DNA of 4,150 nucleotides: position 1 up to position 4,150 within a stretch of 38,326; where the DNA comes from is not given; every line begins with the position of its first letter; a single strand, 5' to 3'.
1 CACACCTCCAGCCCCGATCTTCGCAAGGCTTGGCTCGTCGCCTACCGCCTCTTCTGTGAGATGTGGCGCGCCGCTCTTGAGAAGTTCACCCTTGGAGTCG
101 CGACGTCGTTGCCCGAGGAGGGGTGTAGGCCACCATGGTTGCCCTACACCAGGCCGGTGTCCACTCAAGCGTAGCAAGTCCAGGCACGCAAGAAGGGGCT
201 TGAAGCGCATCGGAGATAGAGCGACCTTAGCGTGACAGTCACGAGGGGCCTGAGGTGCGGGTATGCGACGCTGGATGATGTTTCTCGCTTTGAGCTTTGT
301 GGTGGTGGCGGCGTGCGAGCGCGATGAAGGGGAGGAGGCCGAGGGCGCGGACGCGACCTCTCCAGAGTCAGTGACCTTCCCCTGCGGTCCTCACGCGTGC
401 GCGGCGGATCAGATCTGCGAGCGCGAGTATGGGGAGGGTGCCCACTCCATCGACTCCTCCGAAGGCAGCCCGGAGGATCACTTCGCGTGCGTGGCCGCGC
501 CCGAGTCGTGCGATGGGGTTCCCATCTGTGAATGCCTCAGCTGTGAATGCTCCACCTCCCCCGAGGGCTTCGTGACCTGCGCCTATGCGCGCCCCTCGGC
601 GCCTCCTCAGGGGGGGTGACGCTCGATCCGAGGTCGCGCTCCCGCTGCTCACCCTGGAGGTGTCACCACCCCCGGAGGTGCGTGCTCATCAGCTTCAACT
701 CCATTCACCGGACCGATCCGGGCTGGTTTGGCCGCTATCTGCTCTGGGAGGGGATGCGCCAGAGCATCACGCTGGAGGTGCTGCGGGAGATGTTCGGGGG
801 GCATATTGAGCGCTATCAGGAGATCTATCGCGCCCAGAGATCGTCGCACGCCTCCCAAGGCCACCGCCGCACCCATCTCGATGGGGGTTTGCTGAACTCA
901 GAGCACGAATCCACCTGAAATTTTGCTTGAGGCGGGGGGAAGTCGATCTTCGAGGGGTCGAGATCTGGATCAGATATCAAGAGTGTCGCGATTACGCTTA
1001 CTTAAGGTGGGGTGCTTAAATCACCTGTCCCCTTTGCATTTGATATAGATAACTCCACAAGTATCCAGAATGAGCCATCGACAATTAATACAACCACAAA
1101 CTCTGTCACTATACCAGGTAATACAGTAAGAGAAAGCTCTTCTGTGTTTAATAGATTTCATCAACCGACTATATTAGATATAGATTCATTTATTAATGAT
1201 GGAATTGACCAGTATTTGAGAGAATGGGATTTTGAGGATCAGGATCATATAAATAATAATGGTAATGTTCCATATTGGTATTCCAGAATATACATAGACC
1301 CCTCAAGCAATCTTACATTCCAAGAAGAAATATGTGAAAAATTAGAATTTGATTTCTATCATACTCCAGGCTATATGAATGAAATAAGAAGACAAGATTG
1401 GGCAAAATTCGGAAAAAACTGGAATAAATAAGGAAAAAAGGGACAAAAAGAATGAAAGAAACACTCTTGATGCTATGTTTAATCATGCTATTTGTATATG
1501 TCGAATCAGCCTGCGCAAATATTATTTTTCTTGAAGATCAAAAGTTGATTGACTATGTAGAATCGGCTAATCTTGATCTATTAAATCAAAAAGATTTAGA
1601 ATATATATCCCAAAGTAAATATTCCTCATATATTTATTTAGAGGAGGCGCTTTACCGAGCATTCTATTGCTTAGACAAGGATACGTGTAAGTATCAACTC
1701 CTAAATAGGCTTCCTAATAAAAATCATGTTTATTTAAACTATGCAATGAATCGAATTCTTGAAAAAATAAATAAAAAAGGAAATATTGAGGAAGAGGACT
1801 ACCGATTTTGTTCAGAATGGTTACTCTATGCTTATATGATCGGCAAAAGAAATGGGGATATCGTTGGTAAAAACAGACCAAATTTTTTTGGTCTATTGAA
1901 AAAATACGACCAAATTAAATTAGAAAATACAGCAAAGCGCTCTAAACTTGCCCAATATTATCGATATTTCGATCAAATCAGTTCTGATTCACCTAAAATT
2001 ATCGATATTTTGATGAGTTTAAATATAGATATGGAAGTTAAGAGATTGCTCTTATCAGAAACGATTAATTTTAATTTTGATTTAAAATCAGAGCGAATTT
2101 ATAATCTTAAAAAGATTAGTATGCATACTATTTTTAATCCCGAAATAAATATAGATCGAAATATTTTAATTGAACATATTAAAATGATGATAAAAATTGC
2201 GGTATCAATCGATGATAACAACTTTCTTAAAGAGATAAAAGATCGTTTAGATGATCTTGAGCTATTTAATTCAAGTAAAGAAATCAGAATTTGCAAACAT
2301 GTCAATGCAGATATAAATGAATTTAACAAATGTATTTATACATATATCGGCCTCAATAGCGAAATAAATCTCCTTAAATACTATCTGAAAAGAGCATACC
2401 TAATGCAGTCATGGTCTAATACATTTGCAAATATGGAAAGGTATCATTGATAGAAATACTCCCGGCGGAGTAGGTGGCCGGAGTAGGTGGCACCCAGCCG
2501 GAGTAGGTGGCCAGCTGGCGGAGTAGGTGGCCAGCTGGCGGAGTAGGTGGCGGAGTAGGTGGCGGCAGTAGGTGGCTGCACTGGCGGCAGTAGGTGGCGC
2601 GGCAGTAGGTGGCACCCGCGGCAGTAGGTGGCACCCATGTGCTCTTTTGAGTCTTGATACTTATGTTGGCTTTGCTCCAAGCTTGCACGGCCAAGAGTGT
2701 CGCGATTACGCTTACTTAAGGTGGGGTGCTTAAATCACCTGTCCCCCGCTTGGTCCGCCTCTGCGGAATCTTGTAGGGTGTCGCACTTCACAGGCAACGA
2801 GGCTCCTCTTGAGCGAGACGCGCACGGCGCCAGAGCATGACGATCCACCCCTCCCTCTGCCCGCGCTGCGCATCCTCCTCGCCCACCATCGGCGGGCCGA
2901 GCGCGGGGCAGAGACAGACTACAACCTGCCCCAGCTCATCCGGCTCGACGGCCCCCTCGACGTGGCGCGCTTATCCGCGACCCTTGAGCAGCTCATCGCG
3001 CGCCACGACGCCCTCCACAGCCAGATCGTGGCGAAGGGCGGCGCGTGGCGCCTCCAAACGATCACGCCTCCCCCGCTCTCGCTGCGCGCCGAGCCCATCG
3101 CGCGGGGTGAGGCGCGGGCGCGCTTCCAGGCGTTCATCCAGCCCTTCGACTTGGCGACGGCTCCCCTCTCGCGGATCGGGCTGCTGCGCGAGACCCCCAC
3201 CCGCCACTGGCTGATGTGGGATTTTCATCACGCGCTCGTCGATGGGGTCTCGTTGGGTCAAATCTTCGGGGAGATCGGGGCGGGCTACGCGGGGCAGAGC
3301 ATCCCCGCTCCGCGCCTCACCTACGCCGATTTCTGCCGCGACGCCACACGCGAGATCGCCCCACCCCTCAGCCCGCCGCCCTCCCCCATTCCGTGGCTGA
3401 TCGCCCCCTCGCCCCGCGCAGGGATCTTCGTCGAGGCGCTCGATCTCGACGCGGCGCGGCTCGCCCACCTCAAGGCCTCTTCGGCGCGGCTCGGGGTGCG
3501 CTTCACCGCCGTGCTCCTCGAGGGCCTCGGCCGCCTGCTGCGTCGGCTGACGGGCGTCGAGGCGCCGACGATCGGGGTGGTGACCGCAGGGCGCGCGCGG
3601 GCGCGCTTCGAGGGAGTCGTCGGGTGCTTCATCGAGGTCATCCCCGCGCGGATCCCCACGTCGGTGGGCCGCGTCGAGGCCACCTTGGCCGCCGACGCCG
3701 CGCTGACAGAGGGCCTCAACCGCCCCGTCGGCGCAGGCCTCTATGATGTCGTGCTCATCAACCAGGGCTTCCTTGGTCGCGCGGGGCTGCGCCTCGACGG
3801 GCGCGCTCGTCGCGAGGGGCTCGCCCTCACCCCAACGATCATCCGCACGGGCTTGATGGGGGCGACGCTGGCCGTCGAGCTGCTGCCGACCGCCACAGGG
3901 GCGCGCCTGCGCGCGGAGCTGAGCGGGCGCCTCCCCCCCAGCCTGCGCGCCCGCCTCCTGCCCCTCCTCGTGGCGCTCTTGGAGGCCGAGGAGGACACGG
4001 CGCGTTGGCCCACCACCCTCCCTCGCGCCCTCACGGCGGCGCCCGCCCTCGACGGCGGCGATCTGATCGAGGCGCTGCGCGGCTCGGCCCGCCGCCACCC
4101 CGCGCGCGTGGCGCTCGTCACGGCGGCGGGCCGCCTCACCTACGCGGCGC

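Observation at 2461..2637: Array of about ten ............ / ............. direct repeats upstream of the NRPS gene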

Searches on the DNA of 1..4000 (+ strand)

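Call 8: search_rna_families(source=window, start=1, end=4000, threshold=evalue, max_evalue=1)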
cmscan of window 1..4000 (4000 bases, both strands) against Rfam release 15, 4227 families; matches with E-value up to 1: 2.
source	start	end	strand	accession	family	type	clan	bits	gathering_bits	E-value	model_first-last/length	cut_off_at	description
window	2049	2114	-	RF00536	snoMe28S-Cm3227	Gene; snRNA; snoRNA; CD-box;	-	25.9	43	0.93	1-82/82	no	Small nucleolar RNA Me28S-Cm3227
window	647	696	-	RF01128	sR43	Gene; snRNA; snoRNA; CD-box;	-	16.5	45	0.81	1-56/56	no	Small nucleolar RNA sR42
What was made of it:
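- On Arm-type sites of a tyrosine-recombinase att site: No Rfam match in 1-4000 at E<=1 apart from two chance snoRNA hits (call 8).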

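Call 54: search_dna_similar(query=window:978-2746:+, collection=plasmids, mode=distant, max_evalue=0.001)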
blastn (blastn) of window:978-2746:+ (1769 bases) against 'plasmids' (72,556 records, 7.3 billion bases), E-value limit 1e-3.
Records with a match: 1; places in all: 1; records where one place covers at least 80% of the query: 0.
Best place of each record, by identity: 80-90% 1.
By first word of the organism name: Candidatus 1.
By predicted mobility (MOB-suite, as given by PLSDB): non-mobilizable 1.
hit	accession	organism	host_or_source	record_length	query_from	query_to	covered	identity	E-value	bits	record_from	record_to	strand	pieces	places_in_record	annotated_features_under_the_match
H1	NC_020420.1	Candidatus Endomicrobium trichonymphae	Trichonympha agilis,metagenomic ...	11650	1543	1597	3%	83.6%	1e-3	54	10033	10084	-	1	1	hypothetical protein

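Call 55: search_dna_similar(query=window:978-2746:+, collection=phages, mode=distant, max_evalue=0.001)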
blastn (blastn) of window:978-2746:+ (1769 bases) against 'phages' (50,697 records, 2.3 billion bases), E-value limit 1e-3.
No match.
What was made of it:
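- Tried and rejected: No phage or plasmid DNA similarity apart from one 55-nt chance hit (calls 54, 55).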

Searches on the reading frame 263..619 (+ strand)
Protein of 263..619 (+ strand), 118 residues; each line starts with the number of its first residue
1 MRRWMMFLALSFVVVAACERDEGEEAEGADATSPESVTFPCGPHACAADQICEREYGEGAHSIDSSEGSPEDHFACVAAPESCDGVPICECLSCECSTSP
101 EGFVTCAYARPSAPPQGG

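Call 11: search_protein_families(library=pfam, proteins=[window:263-619:+], max_evalue=0.01)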
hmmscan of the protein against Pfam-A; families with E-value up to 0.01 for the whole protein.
window:263-619:+ (118 aa): 0 families

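Call 19: find_encoding_contigs(protein=window:263-619:+, flank=10000, max_places=10)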
Protein window:263-619:+ (118 aa): no gene with exactly this product is on record in the collection.

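Call 45: find_homologous_proteins(query=window:263-619:+, max_evalue=0.001)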
Query window:263-619:+ (118 aa): 1 proteins with E <= 0.001 among 6 candidates.
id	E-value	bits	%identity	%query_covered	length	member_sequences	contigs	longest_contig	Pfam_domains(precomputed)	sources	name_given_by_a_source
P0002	7.1e-69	248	100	97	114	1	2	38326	-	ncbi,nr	ncbi:hypothetical protein KKF91_12840 [Myxococcota bacterium]|nr:hypothetical protein [Myxococcota b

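Call 46: find_encoding_contigs(protein=P0002, flank=10000, max_places=10)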
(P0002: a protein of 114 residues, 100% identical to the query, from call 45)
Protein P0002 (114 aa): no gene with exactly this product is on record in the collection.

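Call 53: search_protein_families(library=phrogs, proteins=[window:263-619:+], max_evalue=1)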
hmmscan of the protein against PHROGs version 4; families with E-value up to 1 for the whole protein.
window:263-619:+ (118 aa): 0 families

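Call 67: search_protein_families(library=ncbifam, proteins=[window:263-619:+], max_evalue=0.1)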
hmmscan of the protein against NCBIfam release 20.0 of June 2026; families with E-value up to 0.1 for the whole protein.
window:263-619:+ (118 aa): 1 family
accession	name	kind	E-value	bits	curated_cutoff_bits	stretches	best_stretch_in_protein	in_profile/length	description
NF050142.1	PG1828_fam_lipo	equivalog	0.017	15.9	50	1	5-36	6-37/59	PG1828 family lipoprotein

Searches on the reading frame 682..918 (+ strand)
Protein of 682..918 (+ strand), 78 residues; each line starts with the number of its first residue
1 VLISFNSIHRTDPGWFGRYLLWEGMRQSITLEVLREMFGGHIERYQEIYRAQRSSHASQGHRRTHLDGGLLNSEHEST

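Call 44: find_encoding_contigs(protein=window:682-918:+, flank=10000, max_places=10)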
Protein window:682-918:+ (78 aa): no gene with exactly this product is on record in the collection.

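Call 53: search_protein_families(library=phrogs, proteins=[window:682-918:+], max_evalue=1)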
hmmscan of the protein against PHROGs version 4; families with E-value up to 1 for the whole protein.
window:682-918:+ (78 aa): 0 families

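Call 67: search_protein_families(library=ncbifam, proteins=[window:682-918:+], max_evalue=0.1)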
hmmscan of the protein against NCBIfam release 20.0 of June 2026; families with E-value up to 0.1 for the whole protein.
window:682-918:+ (78 aa): 1 family
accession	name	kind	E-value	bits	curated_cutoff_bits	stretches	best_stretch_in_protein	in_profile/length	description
NF040718.1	BcsP_of_Ic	exception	0.00096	18.6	55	1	35-58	10-33/55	cellulose biosynthesis protein BcsP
